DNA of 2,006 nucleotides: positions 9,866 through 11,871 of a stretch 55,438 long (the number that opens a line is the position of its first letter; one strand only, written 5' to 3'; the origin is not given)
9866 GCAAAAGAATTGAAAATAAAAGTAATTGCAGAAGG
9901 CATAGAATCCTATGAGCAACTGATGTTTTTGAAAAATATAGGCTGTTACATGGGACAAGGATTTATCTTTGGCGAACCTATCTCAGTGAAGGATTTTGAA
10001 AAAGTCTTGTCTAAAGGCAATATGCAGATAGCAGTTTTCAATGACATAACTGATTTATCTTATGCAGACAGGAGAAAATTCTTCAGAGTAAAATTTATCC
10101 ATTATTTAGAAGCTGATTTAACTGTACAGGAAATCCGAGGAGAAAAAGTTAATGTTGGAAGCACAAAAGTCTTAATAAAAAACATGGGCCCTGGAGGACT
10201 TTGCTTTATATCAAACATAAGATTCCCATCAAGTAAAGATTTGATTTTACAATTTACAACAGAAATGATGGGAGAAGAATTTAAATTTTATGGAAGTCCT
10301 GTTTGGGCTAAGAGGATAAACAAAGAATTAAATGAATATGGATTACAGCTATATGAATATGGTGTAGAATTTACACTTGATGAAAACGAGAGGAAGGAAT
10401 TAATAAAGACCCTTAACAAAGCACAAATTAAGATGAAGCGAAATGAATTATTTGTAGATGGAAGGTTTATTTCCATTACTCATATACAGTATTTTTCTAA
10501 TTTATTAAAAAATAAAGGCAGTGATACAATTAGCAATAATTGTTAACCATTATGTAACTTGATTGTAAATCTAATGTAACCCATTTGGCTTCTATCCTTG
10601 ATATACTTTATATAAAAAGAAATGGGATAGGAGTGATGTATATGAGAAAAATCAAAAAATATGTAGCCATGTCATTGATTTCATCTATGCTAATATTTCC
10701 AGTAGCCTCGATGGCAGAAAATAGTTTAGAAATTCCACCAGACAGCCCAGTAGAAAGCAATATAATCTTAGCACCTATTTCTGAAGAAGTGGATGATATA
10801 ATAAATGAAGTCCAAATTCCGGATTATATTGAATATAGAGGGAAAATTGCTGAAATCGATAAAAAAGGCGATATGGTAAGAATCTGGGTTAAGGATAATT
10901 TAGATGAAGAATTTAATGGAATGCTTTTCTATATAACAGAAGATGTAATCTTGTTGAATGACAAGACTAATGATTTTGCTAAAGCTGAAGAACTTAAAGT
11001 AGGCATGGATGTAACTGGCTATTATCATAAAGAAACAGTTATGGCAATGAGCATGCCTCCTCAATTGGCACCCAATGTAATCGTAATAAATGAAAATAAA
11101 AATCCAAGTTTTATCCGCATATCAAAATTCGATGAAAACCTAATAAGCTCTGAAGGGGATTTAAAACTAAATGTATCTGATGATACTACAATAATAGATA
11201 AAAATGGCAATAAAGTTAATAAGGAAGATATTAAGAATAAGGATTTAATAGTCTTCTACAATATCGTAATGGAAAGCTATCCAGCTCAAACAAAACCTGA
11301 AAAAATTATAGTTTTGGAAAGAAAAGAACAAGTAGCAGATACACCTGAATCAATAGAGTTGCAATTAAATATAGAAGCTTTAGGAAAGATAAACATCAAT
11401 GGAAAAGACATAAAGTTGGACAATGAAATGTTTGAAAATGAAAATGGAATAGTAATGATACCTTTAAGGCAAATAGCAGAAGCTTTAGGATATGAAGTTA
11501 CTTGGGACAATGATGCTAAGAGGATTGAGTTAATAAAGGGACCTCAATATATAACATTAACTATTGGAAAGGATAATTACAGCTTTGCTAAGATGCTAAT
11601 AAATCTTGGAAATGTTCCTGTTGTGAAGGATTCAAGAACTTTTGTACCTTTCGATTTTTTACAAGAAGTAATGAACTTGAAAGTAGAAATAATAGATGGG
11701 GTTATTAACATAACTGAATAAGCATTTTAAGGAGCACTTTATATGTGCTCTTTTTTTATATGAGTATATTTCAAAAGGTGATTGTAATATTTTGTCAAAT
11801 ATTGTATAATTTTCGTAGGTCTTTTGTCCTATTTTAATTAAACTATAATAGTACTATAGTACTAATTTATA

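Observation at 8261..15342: Two tandem paralogous PAS-degenerate-GGDEF-EAL-PilZ proteins flank a secreted protein, and their EAL sites are altered in a complementary way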

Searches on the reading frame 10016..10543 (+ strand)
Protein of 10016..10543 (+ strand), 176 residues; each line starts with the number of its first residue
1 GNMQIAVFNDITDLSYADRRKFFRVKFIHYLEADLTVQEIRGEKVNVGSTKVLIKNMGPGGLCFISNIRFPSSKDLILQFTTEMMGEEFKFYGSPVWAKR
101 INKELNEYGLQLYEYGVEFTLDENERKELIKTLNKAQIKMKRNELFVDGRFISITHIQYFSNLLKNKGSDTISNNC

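Call 10: find_homologous_proteins(query=window:10016-10543:+, max_evalue=0.001)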
Query window:10016-10543:+ (176 aa): 13 proteins with E <= 0.001 among 47 candidates.
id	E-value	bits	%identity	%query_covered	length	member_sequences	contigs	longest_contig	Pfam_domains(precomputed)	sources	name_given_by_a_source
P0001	2.2e-110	384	100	99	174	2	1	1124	PF07238.20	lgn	-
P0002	4.1e-60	221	72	77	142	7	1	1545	-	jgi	-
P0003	2.4e-48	182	68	67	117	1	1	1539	-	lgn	-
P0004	2.6e-48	182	60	81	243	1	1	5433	PF07238.20,PF00563.26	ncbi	-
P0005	8.1e-46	174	55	81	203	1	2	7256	PF07238.20,PF00563.26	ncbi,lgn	-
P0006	4.0e-43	165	56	76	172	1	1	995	PF07238.20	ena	-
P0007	2.8e-42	163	49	91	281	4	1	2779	PF07238.20,PF00563.26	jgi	-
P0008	5.4e-42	162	54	77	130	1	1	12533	PF07238.20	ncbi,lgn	-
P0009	6.1e-41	158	54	82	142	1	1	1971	PF07238.20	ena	-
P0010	1.3e-39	154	54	80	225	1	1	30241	PF07238.20,PF00563.26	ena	-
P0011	2.1e-36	144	48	88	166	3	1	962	PF07238.20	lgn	-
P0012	2.5e-33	134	52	74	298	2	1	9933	PF07238.20,PF00563.26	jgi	jgi:hypothetical protein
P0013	3.4e-22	97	68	39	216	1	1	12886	PF00563.26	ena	-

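Call 16: find_encoding_contigs(protein=P0010, flank=10000, max_places=4)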
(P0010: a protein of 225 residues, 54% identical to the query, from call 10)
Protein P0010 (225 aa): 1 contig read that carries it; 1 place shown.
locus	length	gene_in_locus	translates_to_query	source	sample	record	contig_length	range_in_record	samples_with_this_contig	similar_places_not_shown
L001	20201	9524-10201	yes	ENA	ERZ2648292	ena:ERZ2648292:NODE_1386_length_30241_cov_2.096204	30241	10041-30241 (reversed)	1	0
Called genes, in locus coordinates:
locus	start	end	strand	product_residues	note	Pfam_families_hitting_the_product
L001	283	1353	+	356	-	-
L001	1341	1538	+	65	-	-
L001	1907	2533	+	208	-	-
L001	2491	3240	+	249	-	-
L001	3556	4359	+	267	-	-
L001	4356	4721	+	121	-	-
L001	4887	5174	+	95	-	-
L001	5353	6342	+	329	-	PF03572:Peptidase_S41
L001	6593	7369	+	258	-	PF00491:Arginase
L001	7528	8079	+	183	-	PF08447:PAS_3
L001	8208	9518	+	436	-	PF00990:GGDEF, PF00563:EAL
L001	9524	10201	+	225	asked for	PF00563:EAL, PF07238:PilZ (faint)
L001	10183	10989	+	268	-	PF01408:GFO_IDH_MocA (weak), PF03447:NAD_binding_3, PF01958:Asp_DH_C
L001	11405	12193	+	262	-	PF00497:SBP_bac_3, PF12974:Phosphonate-bd (weak)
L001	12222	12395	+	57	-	-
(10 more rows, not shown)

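Call 18: find_related_loci(query=A1, collection=genome_contigs, flank=8000)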
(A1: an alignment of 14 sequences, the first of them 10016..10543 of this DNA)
Query A1 (176 aa) in genome_contigs; peptide patterns used: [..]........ (x = any residue, [..] = any of these).
34 stretches matched a pattern; 32 encode a relative of the query (tblastn E <= 1e-3); 32 distinct loci.
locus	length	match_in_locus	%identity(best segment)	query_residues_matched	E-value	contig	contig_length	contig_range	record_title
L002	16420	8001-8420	61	14-160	7e-56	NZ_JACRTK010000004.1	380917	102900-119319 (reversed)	Wansuia hejianensis strain NSJ-26 N47_ctg004, whole genome shotgun sequence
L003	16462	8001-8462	53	1-161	4e-56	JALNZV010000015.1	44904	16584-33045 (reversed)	MAG: Tissierellaceae bacterium isolate SO_2017_LW2 bin 118 scaffold_982_c1_LW138R_2017, whole genome shotgun sequence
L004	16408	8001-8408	60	18-160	1e-55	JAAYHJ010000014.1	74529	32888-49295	MAG: Clostridiaceae bacterium isolate AS09scLD_371 80441_AS09, whole genome shotgun sequence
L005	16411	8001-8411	60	18-161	3e-55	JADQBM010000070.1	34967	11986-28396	MAG: Clostridia bacterium isolate Soudan_22 NODE_483_length_34967_cov_8.748596, whole genome shotgun sequence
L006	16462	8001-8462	52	6-166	3e-54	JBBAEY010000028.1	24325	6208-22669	MAG: Tissierellaceae bacterium isolate SO_2017_LW2_26 scaffold_4619_c1_LW138R_2017, whole genome shotgun sequence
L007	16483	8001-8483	50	1-175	6e-54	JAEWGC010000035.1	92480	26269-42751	MAG: Bacillota bacterium isolate OH_PBlB_208 k127_1142950, whole genome shotgun sequence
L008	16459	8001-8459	57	2-163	8e-52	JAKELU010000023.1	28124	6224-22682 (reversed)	Firmicutes bacterium FC7 FC7_Scaffold23, whole genome shotgun sequence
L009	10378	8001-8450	50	7-163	4e-51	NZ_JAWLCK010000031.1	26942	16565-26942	MAG: Lutispora sp. isolate 15dZY3.bin.41 NODE_2184_length_26942_cov_6.845397, whole genome shotgun sequence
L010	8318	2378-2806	58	18-160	3e-51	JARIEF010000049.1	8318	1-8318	MAG: Tissierella sp. isolate cluster2_bin.8 k127_442486, whole genome shotgun sequence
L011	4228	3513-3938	53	12-160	1e-49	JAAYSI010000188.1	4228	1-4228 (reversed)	MAG: Peptococcaceae bacterium isolate AS23ysBPME_312 202223_AS23, whole genome shotgun sequence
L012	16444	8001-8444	50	18-174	3e-49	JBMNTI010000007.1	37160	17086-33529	MAG: Acetivibrionales bacterium isolate SBF912SR1HQ0005 scaffold_3095_c1, whole genome shotgun sequence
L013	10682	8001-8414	54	17-161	4e-49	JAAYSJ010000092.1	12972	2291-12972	MAG: Clostridiales bacterium isolate AS23ysBPME_32 134576_AS23, whole genome shotgun sequence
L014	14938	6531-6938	56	18-160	3e-48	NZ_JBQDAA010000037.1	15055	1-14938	MAG: Tissierella sp. isolate AOP36_A1_surf _bin _41 AOP36_A1_surf.bin.41_37, whole genome shotgun sequence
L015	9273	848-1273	50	13-161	4e-48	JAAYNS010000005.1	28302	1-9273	MAG: Tissierellia bacterium isolate AS21ysBPME_233 2585_AS21, whole genome shotgun sequence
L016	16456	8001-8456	48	2-160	2e-47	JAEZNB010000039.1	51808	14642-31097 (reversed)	MAG: Bacillota bacterium isolate OH_CFB_136 k127_968122, whole genome shotgun sequence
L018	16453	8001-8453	48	7-164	3e-46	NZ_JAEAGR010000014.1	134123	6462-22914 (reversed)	Mobilitalea sibirica strain DSM 26468 seq14, whole genome shotgun sequence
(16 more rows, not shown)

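Call 37: search_protein_families(library=pfam, proteins=[L007:3579-4817:+, L007:5094-8501:+, L007:8506-9189:-, L007:9313-10350:+, L007:10525-12384:+, L007:12437-12835:+, L007:12822-13151:+], max_evalue=0.001)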
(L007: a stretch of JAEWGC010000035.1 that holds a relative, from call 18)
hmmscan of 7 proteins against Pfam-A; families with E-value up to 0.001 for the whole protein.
L007:3579-4817:+ (412 aa): 3 families
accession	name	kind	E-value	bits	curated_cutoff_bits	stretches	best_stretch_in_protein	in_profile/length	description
PF13458.12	Peripla_BP_6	-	3.4e-60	205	31.7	1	35-392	1-342/343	Periplasmic binding protein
PF13433.12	Peripla_BP_5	-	9.4e-14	51.7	27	1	36-111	1-76/363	Periplasmic binding protein domain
PF01094.35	ANF_receptor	-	2e-09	37.4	25.4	1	65-363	12-326/353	Receptor family ligand binding region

L007:5094-8501:+ (1135 aa): 7 families
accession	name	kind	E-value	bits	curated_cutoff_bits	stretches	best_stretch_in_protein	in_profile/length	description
PF00563.25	EAL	-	1.5e-73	247.5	31.3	1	723-957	3-236/236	EAL domain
PF08447.18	PAS_3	-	1.2e-62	208.6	25.6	3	183-268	2-88/89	PAS fold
PF00990.26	GGDEF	-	2e-31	109.4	23.8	1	546-701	2-160/161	Diguanylate cyclase, GGDEF domain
PF13426.13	PAS_9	-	5.7e-25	88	27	2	435-532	6-102/103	PAS domain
PF00989.32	PAS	-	5.9e-23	81.5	22.6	1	421-531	2-113/113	PAS fold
PF08448.16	PAS_4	-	7e-20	71.7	23.1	1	207-275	40-108/110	PAS fold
PF07238.19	PilZ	-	1.5e-08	35.4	22.5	1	987-1092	1-97/102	PilZ domain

L007:8506-9189:- (227 aa): 1 family
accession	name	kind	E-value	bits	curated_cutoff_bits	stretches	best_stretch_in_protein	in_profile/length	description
PF00849.27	PseudoU_synth_2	-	1.5e-28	100.4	26.8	1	12-161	2-152/152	RNA pseudouridylate synthase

L007:9313-10350:+ (345 aa): 2 families
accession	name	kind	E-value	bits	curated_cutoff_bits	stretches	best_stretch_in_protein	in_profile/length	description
PF07833.16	Cu_amine_oxidN1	-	4.6e-21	75.2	24.2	1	237-334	2-98/108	Copper amine oxidase N-terminal domain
PF11518.13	DUF3221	-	0.00019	22.1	26.4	1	147-219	8-82/82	Protein of unknown function (DUF3221)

L007:10525-12384:+ (619 aa): 3 families
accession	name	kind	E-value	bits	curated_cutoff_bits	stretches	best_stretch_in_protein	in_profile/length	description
PF02518.31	HATPase_c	-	3.6e-28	98.7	26.4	1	481-590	2-110/111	Histidine kinase-, DNA gyrase B-, and HSP90-like ATPase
PF00512.31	HisKA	-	3.2e-13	49.9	26.9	1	365-433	2-65/66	His Kinase A (phospho-acceptor) domain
PF00672.30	HAMP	-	1.1e-06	29.3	25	1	307-352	7-52/53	HAMP domain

L007:12437-12835:+ (132 aa): 1 family
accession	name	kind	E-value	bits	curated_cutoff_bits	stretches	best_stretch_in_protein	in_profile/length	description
PF01592.21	NifU_N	-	8.3e-41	139.5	22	1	7-127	1-124/127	NifU-like N terminal domain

L007:12822-13151:+ (109 aa): 1 family
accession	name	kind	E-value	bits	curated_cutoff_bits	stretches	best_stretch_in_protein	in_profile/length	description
PF01588.26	tRNA_bind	-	3.7e-19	69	27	1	12-107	1-96/96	Putative tRNA binding domain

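Call 47: predict_structure(alignment_id=A1)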
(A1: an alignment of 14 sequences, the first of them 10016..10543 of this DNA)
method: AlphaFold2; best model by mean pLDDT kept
length: 176 residues; sequences in the alignment: 14
mean_pLDDT: 78.3   pTM: 0.75
mean pLDDT of the five models: 78.3, 77.4, 75.2, 73.0, 64.4
residues with pLDDT >= 90: 50; 70-90: 83; 50-70: 16; < 50: 27
segments of 3 or more residues with pLDDT < 50: 1-20, 170-176
pLDDT, mean of each block of 10 residues (from residue 1): 32 47 76 94 90 92 91 85 89 90 66 91 88 86 75 88 74 40
secondary structure, 60 per line:
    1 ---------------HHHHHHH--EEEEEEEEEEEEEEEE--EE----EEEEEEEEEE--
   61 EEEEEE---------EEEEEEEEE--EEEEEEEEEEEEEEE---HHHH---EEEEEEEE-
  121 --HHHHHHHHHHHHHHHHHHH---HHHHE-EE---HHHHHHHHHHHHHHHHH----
elements in order: H16-22 E25-40 E49-58 E61-66 E76-84 E87-101 H105-108 E112-119 H123-141 H145-148 H156-172

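Call 49: fold_search(model_id=the predicted structure, library=pdb)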
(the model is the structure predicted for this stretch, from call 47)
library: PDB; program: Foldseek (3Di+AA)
matches with E <= 10: 524; with E <= 0.001: 1
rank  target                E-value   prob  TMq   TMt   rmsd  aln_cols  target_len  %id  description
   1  5kec_D                6.8e-04  1.00  0.50  0.41   3.5       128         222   14  Structure of K. pneumonia MrkH in its apo state. (released 2016-08-17)
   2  5kec_A                1.7e-03  1.00  0.43  0.34   4.5       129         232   18  Structure of K. pneumonia MrkH in its apo state. (released 2016-08-17)
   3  5ked_A                1.9e-03  1.00  0.49  0.39   3.5       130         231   15  Structure of the 2.65 Angstrom P2(1) crystal of K. pneumonia MrkH (released 2016-08-17)
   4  5ked_B                3.2e-03  1.00  0.49  0.40   3.5       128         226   14  Structure of the 2.65 Angstrom P2(1) crystal of K. pneumonia MrkH (released 2016-08-17)
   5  5vx6_A                4.7e-03  1.00  0.41  0.36   5.8       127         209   12  Structure of Bacillus subtilis Inhibitor of motility (MotI/DgrA) (released 2017-11-22)
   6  5y6g                  1.3e-02  1.00  0.46  0.59   4.5       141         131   11  PilZ domain with c-di-GMP of YcgR from Escherichia coli (released 2018-07-18)
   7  5ejl                  1.6e-02  1.00  0.44  0.34   4.6       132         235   15  MrkH, A novel c-di-GMP dependence transcription regulatory factor. (released 2016-10-19)
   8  9fp0_A                1.6e-02  0.98  0.36  0.09  20.7       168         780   10  Cryo-EM structure of the 'crown'less Bcs macrocomplex for E. coli cellulose secretion in non-saturating c-di-GMP (loca (released 2024-10-16)
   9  4i86_B                1.7e-02  1.00  0.41  0.67   3.7       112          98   12  Crystal structure of PilZ domain of CeSA from cellulose synthesizing bacterium (released 2013-04-03)
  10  2rde_B                1.7e-02  1.00  0.39  0.31   3.8       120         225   15  Crystal structure of VCA0042 complexed with c-di-GMP (released 2007-10-30)
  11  2rde_A                1.9e-02  1.00  0.40  0.32   3.6       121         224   15  Crystal structure of VCA0042 complexed with c-di-GMP (released 2007-10-30)
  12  5kgo_D                2.5e-02  1.00  0.47  0.38   4.1       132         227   17  Structure of K. pneumonia MrkH-c-di-GMP complex (released 2016-08-17)
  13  4xrn_B                2.7e-02  1.00  0.40  0.63   5.6       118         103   15  Pilz domain with c-di-gmp of a protein from Pseudomonas aeruginosa (released 2016-02-03)
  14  5kgo_A                2.7e-02  1.00  0.43  0.36   4.4       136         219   17  Structure of K. pneumonia MrkH-c-di-GMP complex (released 2016-08-17)
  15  5vx6_B                2.8e-02  1.00  0.46  0.39   3.3       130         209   12  Structure of Bacillus subtilis Inhibitor of motility (MotI/DgrA) (released 2017-11-22)
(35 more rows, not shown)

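Call 72: search_protein_representatives(alignment_id=A1)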
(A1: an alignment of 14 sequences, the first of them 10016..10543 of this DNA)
Query: 14 sequences, 211 profile positions. Proteins with E-value up to 0.001 (for the whole library): 18402; up to 1e-10: 488; up to 1e-30: 229. The best 150 are listed.
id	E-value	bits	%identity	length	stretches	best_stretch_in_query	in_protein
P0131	7.4e-94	329.5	-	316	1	1-205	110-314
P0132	3.6e-90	317.4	-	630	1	2-207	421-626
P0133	1.4e-86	305.7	-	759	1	1-208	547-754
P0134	1.3e-85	302.5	-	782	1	1-207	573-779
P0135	4.5e-85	300.8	-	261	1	1-207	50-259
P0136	1.2e-83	296.1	-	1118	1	1-206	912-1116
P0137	7.8e-80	283.6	-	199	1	10-207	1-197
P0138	2.6e-79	281.9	-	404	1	2-206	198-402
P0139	8.8e-76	270.4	-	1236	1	1-207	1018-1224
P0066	2.7e-74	265.5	-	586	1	1-205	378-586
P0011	1.7e-73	263.0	-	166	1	41-205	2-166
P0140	3.6e-73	261.9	-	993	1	1-206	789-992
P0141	1.9e-72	259.5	-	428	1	2-209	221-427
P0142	2.6e-72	259.0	-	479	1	2-206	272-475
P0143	8.0e-72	257.5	-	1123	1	1-207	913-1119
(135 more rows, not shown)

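Call 79: search_protein_families(library=pfam, proteins=[L016:8545-11034:+, L018:8501-10996:+, L009:3115-5055:+, L013:3751-5538:+], max_evalue=0.00001)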
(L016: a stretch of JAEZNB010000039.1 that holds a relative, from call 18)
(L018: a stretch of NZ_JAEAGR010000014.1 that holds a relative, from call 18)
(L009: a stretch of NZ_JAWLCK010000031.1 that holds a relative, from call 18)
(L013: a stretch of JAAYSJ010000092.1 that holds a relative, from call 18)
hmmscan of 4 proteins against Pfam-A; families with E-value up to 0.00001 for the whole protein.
L016:8545-11034:+ (829 aa): 7 families
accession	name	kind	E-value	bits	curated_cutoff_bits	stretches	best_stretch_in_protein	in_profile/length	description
PF13487.12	HD_5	-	9e-41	139.9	27.2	1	652-814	3-168/170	HD domain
PF00990.26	GGDEF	-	1.4e-34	119.6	23.8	1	490-638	2-156/161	Diguanylate cyclase, GGDEF domain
PF08447.18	PAS_3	-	3.7e-25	88.4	25.6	2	385-471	3-88/89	PAS fold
PF13426.13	PAS_9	-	2.5e-20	73.1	27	1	249-346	7-103/103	PAS domain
PF01966.28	HD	-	2.5e-19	70.1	22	1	665-785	3-116/116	HD domain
PF00989.32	PAS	-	8.5e-11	42.3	22.6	1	234-344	3-113/113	PAS fold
PF08448.16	PAS_4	-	3.5e-08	34.1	23.1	0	240-349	3-110/110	PAS fold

L018:8501-10996:+ (831 aa): 8 families
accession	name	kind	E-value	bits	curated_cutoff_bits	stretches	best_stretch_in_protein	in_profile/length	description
PF13487.12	HD_5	-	4.7e-40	137.6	27.2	1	656-817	6-170/170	HD domain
PF00990.26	GGDEF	-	5.9e-37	127.4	23.8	1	491-639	2-156/161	Diguanylate cyclase, GGDEF domain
PF08447.18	PAS_3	-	1.7e-26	92.7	25.6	2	386-472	3-88/89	PAS fold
PF01966.28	HD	-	3.4e-18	66.4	22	1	667-786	4-116/116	HD domain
PF13426.13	PAS_9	-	1.4e-16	61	27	1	245-347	3-103/103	PAS domain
PF00989.32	PAS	-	1.6e-09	38.2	22.6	1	234-344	2-112/113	PAS fold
PF13188.13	PAS_8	-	1.9e-08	34.3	21.8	1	233-291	1-57/65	PAS domain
PF08448.16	PAS_4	-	1.8e-07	31.8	23.1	0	239-349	1-109/110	PAS fold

L009:3115-5055:+ (646 aa): 6 families
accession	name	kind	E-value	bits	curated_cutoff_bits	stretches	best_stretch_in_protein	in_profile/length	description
PF00990.26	GGDEF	-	5.4e-33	114.5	23.8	1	313-459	2-158/161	Diguanylate cyclase, GGDEF domain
PF13487.12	HD_5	-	1.9e-27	96.5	27.2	1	472-634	4-170/170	HD domain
PF08448.16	PAS_4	-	1.7e-16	60.9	23.1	2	202-303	4-110/110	PAS fold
PF01966.28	HD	-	3e-14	53.7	22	1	484-602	3-114/116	HD domain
PF13426.13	PAS_9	-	1.4e-09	38.6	27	1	45-141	4-103/103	PAS domain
PF13188.13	PAS_8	-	7.3e-07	29.3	21.8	0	33-79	3-49/65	PAS domain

L013:3751-5538:+ (595 aa): 3 families
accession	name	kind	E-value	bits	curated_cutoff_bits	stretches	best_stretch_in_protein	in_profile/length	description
PF00990.26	GGDEF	-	1.2e-45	155.6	23.8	1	439-591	2-161/161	Diguanylate cyclase, GGDEF domain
PF00672.30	HAMP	-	2.5e-11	44.2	25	1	368-412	9-53/53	HAMP domain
PF02743.24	dCache_1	-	5.6e-07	29.8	45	1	35-295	2-233/240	Cache domain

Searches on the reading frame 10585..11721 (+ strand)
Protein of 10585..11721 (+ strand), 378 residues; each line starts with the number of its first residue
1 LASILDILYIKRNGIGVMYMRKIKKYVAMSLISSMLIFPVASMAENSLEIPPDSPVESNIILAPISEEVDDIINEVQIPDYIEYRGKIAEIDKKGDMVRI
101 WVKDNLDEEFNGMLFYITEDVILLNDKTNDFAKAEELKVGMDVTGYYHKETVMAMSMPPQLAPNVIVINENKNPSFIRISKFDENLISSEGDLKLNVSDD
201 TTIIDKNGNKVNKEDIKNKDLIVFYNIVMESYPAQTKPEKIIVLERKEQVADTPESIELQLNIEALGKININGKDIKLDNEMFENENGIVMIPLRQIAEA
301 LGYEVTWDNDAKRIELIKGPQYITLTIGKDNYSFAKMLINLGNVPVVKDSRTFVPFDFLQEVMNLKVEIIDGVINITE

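Call 3: search_protein_families(library=pfam, proteins=[window:10585-11721:+], max_evalue=0.1)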
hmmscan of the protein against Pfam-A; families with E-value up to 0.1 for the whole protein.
window:10585-11721:+ (378 aa): 3 families
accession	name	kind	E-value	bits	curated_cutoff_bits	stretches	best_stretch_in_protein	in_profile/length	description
PF07833.16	Cu_amine_oxidN1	-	2.4e-22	79.4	24.2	1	271-369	2-99/108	Copper amine oxidase N-terminal domain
PF11518.13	DUF3221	-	0.00024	21.8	26.4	1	195-245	32-82/82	Protein of unknown function (DUF3221)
PF22639.1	Gp18_dom_I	-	0.063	13.7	27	0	56-102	4-50/93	Tail sheath protein Gp18-like domain I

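Call 4: search_protein_families(library=ncbifam, proteins=[window:10585-11721:+], max_evalue=0.01)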
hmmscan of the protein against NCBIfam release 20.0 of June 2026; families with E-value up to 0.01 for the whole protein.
window:10585-11721:+ (378 aa): 0 families
